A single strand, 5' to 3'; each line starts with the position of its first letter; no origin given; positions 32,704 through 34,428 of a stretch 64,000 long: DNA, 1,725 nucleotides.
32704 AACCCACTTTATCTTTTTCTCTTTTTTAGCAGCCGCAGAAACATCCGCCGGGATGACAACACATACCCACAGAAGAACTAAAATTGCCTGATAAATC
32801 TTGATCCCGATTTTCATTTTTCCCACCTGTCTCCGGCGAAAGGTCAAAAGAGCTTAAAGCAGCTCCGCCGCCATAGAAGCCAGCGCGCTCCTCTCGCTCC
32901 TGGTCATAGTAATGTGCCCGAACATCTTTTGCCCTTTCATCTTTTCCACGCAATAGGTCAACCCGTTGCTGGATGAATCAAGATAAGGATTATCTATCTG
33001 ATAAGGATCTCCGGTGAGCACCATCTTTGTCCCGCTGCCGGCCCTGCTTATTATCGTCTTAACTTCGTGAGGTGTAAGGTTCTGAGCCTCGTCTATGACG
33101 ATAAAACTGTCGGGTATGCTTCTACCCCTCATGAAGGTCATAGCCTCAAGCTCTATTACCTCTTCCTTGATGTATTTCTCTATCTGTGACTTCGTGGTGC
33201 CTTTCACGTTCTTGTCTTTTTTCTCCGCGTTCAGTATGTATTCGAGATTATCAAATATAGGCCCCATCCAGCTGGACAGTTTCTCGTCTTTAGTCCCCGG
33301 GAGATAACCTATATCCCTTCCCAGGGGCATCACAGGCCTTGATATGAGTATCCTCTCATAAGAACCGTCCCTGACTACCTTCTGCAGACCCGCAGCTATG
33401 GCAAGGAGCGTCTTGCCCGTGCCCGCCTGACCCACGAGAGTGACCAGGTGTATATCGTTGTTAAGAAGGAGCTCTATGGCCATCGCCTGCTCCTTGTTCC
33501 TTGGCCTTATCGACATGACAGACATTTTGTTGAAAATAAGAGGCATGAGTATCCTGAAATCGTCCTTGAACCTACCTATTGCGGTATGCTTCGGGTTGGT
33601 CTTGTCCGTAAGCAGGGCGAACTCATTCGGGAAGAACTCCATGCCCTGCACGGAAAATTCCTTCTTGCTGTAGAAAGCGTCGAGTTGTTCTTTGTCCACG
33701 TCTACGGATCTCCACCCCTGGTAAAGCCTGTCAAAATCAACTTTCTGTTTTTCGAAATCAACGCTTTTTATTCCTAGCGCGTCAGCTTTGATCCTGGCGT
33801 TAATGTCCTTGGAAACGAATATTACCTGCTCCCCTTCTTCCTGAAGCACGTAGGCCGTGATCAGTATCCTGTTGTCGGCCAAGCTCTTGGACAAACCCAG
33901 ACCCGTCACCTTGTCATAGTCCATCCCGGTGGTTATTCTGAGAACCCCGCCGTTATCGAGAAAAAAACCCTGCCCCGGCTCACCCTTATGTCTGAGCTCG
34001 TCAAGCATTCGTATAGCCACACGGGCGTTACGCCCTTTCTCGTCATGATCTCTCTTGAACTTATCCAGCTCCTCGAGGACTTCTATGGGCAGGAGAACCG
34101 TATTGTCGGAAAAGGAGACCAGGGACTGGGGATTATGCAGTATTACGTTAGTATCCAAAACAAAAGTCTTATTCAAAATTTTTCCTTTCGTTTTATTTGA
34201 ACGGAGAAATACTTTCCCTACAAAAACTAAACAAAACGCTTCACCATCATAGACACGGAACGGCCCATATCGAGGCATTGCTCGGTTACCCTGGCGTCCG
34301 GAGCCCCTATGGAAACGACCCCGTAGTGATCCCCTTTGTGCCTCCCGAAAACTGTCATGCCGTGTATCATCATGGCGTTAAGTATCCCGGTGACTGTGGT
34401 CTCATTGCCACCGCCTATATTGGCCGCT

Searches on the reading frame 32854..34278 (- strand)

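Call 7: search_protein_families(library=pfam, proteins=[window:32854-34278:-])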
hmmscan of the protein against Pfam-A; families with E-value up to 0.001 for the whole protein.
window:32854-34278:- (474 aa): 7 families
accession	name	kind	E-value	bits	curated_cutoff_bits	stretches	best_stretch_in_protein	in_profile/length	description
PF02562.22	PhoH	-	1.5e-51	175.3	27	1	257-461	2-189/205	PhoH-like protein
PF13638.12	PIN_4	-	2.3e-30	106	21.9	1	39-175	1-131/132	PIN domain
PF13604.12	AAA_30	-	8.8e-09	35.8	27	0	261-293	3-35/191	AAA domain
PF13401.12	AAA_22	-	4.2e-06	27.5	27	1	278-427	7-125/130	AAA domain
PF13245.12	AAA_19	-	9.9e-05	23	25.1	0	384-428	85-129/134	AAA domain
PF00270.35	DEAD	-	0.00012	22.3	26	1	262-404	2-132/167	DEAD/DEAH box helicase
PF13086.12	AAA_11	-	0.0009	19.5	27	0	261-311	3-56/257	AAA domain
